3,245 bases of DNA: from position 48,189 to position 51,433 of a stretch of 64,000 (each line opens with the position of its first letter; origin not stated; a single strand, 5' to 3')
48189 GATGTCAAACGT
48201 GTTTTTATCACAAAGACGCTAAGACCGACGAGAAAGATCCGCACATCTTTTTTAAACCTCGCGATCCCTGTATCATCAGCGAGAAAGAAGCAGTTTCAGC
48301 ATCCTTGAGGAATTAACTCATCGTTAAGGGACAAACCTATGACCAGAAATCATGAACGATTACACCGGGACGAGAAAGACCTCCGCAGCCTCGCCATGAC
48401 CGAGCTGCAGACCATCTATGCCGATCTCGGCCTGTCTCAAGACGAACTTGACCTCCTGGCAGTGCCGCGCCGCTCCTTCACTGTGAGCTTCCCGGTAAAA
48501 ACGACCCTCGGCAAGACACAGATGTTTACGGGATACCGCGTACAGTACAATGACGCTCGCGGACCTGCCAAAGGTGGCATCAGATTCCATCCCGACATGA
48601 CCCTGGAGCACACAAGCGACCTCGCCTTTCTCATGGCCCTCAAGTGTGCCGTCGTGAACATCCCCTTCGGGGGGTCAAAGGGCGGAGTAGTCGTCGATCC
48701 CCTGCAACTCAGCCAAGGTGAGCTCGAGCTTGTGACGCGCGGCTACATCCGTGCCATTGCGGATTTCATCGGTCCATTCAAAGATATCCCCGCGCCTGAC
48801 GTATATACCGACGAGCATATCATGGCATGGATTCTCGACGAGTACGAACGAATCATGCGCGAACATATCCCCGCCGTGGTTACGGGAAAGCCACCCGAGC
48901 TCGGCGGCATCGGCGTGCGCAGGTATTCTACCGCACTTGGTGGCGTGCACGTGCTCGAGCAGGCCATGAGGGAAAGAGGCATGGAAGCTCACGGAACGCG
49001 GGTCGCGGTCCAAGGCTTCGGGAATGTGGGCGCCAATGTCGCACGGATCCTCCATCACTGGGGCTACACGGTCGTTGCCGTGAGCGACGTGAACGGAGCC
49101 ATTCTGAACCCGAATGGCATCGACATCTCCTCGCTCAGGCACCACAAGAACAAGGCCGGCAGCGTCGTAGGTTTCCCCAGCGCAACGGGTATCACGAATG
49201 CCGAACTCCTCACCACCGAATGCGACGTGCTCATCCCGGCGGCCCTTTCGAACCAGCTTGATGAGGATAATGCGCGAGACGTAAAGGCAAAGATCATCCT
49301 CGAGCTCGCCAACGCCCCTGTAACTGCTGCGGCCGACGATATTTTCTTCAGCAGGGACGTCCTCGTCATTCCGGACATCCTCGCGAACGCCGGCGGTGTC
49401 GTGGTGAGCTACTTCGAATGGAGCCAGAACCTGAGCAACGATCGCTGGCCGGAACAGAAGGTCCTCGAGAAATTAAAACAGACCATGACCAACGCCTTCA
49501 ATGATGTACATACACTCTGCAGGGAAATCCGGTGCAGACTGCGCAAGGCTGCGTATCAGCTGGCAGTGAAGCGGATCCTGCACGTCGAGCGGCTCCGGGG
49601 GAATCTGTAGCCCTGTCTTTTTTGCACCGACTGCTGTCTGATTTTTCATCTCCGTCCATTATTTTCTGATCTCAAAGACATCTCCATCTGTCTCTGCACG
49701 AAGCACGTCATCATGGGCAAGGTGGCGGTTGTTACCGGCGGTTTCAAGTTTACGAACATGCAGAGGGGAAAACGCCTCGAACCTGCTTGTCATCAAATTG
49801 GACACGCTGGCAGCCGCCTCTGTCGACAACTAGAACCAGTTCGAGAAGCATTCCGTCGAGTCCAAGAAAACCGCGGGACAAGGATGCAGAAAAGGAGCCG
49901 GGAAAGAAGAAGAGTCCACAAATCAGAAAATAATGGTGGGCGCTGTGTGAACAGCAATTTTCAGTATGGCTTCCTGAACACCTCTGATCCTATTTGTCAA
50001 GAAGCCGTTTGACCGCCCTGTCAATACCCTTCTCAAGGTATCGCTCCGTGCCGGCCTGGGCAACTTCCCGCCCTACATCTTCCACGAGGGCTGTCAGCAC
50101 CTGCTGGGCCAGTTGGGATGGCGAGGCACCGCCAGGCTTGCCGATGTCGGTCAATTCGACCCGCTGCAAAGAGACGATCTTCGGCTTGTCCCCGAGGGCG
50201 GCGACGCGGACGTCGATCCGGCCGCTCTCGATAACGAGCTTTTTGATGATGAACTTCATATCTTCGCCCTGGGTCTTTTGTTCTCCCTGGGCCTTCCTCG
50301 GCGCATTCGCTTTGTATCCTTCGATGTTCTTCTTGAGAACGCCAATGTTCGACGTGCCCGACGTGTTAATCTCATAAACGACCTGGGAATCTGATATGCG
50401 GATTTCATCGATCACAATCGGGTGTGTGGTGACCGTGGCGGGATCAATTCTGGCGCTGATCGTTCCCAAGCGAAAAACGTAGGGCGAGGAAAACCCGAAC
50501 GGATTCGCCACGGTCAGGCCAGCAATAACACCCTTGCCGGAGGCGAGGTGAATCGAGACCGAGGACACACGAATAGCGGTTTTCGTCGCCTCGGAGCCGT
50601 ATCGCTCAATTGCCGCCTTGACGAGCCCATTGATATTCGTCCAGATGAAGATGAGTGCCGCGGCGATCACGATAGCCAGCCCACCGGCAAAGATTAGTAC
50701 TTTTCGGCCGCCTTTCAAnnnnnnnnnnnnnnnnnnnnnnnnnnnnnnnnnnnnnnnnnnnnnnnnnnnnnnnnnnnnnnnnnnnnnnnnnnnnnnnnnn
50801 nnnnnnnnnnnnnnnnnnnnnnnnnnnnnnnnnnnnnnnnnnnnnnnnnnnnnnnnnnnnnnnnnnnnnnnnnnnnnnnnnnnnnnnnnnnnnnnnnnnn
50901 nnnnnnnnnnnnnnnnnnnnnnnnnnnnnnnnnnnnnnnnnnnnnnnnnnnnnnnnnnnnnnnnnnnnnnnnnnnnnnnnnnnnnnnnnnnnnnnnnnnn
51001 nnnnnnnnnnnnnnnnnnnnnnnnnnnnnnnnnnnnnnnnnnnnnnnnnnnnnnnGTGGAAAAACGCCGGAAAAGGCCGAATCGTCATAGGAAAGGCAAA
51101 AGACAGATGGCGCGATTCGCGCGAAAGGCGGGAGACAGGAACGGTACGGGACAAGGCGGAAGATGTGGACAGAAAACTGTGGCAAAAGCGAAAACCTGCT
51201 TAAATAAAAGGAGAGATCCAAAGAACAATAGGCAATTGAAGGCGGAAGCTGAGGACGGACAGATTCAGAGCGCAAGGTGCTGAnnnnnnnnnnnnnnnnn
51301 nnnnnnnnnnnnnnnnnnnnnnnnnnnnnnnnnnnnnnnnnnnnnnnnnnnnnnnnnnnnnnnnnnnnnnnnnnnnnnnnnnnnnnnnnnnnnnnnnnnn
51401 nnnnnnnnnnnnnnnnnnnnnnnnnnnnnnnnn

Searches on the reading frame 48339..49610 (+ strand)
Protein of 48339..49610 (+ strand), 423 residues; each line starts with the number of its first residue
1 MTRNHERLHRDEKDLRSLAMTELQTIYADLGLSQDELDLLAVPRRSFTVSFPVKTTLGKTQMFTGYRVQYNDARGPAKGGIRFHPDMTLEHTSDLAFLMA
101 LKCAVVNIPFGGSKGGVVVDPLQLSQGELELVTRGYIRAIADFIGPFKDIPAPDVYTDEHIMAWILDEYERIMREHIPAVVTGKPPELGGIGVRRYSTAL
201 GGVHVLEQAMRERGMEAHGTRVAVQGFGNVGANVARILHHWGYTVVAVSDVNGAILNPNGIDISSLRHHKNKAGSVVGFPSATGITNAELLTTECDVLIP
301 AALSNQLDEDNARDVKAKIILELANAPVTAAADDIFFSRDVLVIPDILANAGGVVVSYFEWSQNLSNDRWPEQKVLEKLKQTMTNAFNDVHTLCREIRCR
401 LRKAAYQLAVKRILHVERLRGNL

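Call 7: search_protein_families(library=pfam, proteins=[window:48339-49610:+], max_evalue=0.01)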
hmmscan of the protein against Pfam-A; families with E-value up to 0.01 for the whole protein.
window:48339-49610:+ (423 aa): 3 families
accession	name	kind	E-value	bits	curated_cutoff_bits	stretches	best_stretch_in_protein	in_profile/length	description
PF00208.27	ELFV_dehydrog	-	5.4e-75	252.6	23.4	1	189-421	1-241/241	Glutamate/Leucine/Phenylalanine/Valine dehydrogenase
PF02812.23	ELFV_dehydrog_N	-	5.4e-50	168.9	25.3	1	43-170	1-128/129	Glu/Leu/Phe/Val dehydrogenase, dimerisation domain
PF02826.25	2-Hacid_dh_C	-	4.1e-05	23.5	25.1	1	209-251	26-68/178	D-isomer specific 2-hydroxyacid dehydrogenase, NAD binding domain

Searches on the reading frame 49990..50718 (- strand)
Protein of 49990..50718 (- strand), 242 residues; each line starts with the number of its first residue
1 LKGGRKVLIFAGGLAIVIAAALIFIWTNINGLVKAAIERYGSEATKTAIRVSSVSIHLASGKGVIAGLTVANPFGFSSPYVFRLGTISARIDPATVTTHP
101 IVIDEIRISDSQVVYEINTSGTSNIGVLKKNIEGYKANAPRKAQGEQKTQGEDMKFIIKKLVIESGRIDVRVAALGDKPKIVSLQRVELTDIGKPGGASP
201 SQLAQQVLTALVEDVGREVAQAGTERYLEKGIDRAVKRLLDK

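Call 7: search_protein_families(library=pfam, proteins=[window:49990-50718:-], max_evalue=0.01)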
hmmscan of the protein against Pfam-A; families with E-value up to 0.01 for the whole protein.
window:49990-50718:- (242 aa): 1 family
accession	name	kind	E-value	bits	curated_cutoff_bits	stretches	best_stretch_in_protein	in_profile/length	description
PF05359.17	DUF748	-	1e-12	47.4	50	1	6-173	16-169/1037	Domain of Unknown Function (DUF748)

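Call 48: search_protein_families(library=ncbifam, proteins=[window:49990-50718:-], max_evalue=1)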
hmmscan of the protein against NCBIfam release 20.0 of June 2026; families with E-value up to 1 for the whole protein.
window:49990-50718:- (242 aa): 1 family
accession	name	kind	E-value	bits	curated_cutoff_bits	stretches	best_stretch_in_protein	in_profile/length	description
TIGR03545.1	TIGR03545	subfamily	6.6e-08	31.5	173.35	1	15-122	11-117/556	TIGR03545 family protein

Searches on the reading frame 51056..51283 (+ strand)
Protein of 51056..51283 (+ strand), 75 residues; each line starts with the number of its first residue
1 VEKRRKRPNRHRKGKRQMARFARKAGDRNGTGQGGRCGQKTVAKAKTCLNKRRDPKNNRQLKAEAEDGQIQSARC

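Call 7: search_protein_families(library=pfam, proteins=[window:51056-51283:+], max_evalue=0.01)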
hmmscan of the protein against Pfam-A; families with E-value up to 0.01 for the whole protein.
window:51056-51283:+ (75 aa): 0 families
